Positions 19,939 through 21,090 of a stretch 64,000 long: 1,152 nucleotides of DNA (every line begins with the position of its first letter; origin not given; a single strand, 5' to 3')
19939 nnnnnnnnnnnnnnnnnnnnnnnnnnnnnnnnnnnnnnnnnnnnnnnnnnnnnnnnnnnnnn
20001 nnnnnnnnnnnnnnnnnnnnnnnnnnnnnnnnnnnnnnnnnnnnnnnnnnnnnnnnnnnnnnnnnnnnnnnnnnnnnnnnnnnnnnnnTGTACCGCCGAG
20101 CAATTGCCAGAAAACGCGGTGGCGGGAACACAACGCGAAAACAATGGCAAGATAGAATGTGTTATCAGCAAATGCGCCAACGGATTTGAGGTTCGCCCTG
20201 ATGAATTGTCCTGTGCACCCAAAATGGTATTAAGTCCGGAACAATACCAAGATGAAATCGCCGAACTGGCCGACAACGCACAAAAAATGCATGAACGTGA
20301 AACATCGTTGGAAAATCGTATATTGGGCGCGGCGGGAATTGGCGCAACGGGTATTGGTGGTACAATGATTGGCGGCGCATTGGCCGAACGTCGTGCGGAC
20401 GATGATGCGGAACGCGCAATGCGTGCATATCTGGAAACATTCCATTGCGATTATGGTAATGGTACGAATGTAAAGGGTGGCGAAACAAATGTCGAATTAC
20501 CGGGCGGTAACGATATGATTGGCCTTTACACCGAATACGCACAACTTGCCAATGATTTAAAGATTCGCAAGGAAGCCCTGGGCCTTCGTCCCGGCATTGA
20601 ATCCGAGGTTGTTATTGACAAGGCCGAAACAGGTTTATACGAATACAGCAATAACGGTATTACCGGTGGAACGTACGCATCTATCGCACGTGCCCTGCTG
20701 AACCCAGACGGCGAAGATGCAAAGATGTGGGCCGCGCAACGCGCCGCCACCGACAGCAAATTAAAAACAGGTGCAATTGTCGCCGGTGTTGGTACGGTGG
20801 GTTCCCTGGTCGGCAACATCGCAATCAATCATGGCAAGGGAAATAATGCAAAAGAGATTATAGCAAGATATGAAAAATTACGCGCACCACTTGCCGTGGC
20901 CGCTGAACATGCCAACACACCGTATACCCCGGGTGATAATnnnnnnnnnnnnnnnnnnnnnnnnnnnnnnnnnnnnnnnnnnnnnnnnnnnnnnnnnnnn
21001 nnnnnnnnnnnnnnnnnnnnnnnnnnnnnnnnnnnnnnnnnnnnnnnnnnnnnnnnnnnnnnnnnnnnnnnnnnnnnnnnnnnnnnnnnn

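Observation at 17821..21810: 1329-aa protein with an unusual domain chain: CarboxypepD_reg-like, EGF-like Cys repeats, glycine zipper, OmpA-like peptidoglycan-binding domain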

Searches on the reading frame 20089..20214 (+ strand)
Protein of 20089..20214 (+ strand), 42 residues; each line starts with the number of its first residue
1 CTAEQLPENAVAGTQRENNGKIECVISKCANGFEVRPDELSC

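Call 73: search_solved_structures(query=A7, max_evalue=10, show_alignments=2)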
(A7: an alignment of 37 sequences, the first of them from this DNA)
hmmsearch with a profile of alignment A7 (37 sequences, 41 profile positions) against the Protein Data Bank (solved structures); distinct sequences matched with E-value up to 10: 5.
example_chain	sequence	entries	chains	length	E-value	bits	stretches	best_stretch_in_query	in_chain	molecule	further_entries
9etn_A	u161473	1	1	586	0.12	15.7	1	26-41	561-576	Cartilage acidic protein 1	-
3gov_A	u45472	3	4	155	0.35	14.2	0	12-31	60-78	MASP-1 | Mannan-binding lectin serine protease 1 heavy chain | Mannan-binding lectin serine protease 1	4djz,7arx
7pqo_C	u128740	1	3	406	1.2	12.5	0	12-31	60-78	Mannan-binding lectin serine protease 1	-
4igd_A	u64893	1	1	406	1.2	12.5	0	12-31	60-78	Mannan-binding lectin serine protease 1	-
4kkd_A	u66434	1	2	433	1.8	11.9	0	12-31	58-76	Mannan-binding lectin serine protease 1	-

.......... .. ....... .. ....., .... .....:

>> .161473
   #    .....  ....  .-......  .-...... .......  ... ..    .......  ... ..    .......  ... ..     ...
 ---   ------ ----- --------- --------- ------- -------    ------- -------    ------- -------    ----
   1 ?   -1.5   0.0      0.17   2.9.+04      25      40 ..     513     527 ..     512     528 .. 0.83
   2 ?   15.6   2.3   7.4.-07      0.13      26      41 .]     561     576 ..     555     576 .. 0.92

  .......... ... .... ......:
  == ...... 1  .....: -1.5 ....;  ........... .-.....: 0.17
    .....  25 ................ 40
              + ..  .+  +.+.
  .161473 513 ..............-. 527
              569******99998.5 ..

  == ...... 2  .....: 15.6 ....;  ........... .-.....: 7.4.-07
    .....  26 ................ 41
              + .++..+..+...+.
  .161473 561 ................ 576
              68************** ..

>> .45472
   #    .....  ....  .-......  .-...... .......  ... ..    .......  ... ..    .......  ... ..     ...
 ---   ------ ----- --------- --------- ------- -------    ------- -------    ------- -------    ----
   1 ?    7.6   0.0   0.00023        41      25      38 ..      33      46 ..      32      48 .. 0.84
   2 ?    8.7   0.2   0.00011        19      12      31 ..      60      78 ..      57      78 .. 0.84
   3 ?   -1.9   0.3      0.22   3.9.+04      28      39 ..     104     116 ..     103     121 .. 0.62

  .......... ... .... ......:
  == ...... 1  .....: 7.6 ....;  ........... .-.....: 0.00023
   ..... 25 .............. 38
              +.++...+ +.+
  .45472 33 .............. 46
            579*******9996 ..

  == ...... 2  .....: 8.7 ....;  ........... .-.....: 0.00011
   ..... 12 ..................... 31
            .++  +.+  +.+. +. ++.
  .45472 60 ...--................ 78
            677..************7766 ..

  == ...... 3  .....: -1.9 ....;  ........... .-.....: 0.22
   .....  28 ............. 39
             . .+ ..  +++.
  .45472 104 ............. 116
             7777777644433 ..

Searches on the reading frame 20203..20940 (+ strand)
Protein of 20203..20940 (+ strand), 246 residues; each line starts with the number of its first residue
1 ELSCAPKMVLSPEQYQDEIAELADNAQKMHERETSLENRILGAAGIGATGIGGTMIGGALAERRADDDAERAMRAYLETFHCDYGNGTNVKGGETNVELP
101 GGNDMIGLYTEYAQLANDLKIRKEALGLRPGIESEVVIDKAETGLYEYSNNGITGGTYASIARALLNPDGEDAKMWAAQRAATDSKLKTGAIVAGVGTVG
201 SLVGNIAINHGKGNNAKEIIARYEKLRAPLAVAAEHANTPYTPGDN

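Call 38: predict_structure(alignment_id=A4)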
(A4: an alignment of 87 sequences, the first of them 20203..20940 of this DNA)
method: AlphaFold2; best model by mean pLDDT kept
length: 246 residues; sequences in the alignment: 87
mean_pLDDT: 76.3   pTM: 0.45
mean pLDDT of the five models: 76.3, 74.4, 71.5, 69.6, 65.4
residues with pLDDT >= 90: 46; 70-90: 119; 50-70: 67; < 50: 14
segments of 3 or more residues with pLDDT < 50: 1-3, 144-148, 150-153
pLDDT, mean of each block of 10 residues (from residue 1): 58 89 87 74 65 80 92 87 69 69 75 88 93 68 49 61 90 92 87 68 62 80 87 73 57
secondary structure, 60 per line:
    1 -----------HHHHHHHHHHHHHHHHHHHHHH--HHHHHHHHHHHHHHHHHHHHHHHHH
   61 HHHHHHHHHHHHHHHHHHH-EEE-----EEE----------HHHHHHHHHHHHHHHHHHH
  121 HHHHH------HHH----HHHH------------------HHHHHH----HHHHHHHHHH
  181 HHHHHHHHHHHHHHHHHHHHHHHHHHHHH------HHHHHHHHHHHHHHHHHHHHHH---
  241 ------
elements in order: H12-33 H36-79 E81-83 E89-91 H102-125 H139-142 H161-166 H171-209 H216-237

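Call 47: search_protein_families(library=pfam, proteins=[window:20203-20940:+], max_evalue=10)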
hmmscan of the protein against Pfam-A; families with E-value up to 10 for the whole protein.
window:20203-20940:+ (246 aa): 0 families

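Call 50: fold_search(model_id=the predicted structure, library=pdb)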
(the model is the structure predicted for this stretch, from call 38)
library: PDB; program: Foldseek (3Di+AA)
matches with E <= 10: 126; with E <= 0.001: 0
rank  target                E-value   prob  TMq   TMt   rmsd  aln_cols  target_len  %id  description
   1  6djl_B                4.7e-01  0.16  0.16  0.18  30.4       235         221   15  Crystal structure of the Rab11 GEF SH3BP5 bound to nucleotide free Rab11A (released 2018-09-26)
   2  6sue_A                5.0e-01  0.16  0.18  0.03  18.4       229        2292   16  Structure of Photorhabdus luminescens Tc holotoxin pore, Mutation TccC3-D651A (released 2019-11-06)
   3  8cpz_A                5.5e-01  0.16  0.18  0.04  15.9       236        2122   14  Photorhabdus luminescens TcdA1 prepore-to-pore intermediate, K1179W mutant (released 2024-03-13)
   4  6djl_E                5.8e-01  0.13  0.15  0.16  30.6       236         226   15  Crystal structure of the Rab11 GEF SH3BP5 bound to nucleotide free Rab11A (released 2018-09-26)
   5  6ixv_C                6.5e-01  0.11  0.14  0.16  30.0       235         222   16  Crystal structure of SH3BP5-Rab11a (released 2019-03-20)
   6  6ixf_A                6.8e-01  0.13  0.16  0.17  29.6       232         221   17  Crystal structure of SeMet apo SH3BP5 (P41) (released 2019-03-20)
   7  4o9y_G                7.2e-01  0.12  0.18  0.03  19.3       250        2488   14  Crystal Structure of TcdA1 (released 2014-02-26)
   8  4o9y_A                7.6e-01  0.13  0.18  0.03  19.3       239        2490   14  Crystal Structure of TcdA1 (released 2014-02-26)
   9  6djl_C                8.9e-01  0.13  0.16  0.18  28.7       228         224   16  Crystal structure of the Rab11 GEF SH3BP5 bound to nucleotide free Rab11A (released 2018-09-26)
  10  6ixv_A                9.4e-01  0.11  0.16  0.17  29.7       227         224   18  Crystal structure of SH3BP5-Rab11a (released 2019-03-20)
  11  6ixf_B                1.1e+00  0.08  0.13  0.14  31.0       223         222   14  Crystal structure of SeMet apo SH3BP5 (P41) (released 2019-03-20)
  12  6ixe                  1.2e+00  0.10  0.16  0.18  31.2       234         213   17  Crystal structure of SeMet apo SH3BP5 (I41) (released 2019-03-20)
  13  3zx6_B                1.4e+00  0.12  0.18  0.15  24.5       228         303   13  Structure of Hamp(AF1503)-Tsr fusion - Hamp (A291V) mutant (released 2012-02-29)
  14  8cq2_A                1.4e+00  0.10  0.18  0.03  18.6       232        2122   16  Photorhabdus luminescens TcdA1 prepore-to-pore intermediate, C16S, C20S, C870S, T1279C mutant (released 2024-03-13)
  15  4atm                  1.4e+00  0.11  0.20  0.22  44.9       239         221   11  Crystal structure of the BAR domain of human Amphiphysin, isoform 1 at 1.8 Angstrom resolution featuring increased order (released 2012-05-30)
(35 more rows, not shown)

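Call 62: find_homologous_proteins(query=A6, max_evalue=0.001)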
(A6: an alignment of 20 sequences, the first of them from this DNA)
Query A6 (20 sequences) (225 aa, profile of the alignment): 142 proteins with E <= 0.001 among 8000 candidates; the best 120 are listed.
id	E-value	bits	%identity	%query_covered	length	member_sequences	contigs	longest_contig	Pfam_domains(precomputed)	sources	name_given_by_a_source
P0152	5.5e-100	352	55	94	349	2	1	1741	-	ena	-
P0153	2.1e-97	343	58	98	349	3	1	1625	-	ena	-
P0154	2.4e-95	336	52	97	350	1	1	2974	-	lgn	-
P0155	1.5e-94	334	57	96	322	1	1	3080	-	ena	-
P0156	4.3e-94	332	54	100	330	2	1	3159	-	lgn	-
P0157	5.7e-94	332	54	92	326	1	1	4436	-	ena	-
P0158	2.0e-93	330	61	87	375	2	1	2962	-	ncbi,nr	ncbi:MAG: hypothetical protein KIG73_04035, partial [Alphaproteobacteria bacterium]|nr:hypothetical 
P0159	4.5e-92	326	61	85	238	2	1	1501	-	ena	-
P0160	8.2e-92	325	53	93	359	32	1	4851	-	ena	-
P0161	2.9e-91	323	52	91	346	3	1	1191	-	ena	-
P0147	4.6e-91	322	54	94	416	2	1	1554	PF13715.13,PF13620.13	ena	-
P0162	4.6e-91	322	54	94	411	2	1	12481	PF13715.13,PF13620.13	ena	-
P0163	1.3e-90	321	44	99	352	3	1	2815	-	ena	-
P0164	6.2e-90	319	60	88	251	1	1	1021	-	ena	-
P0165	2.1e-88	314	59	79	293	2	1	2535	-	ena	-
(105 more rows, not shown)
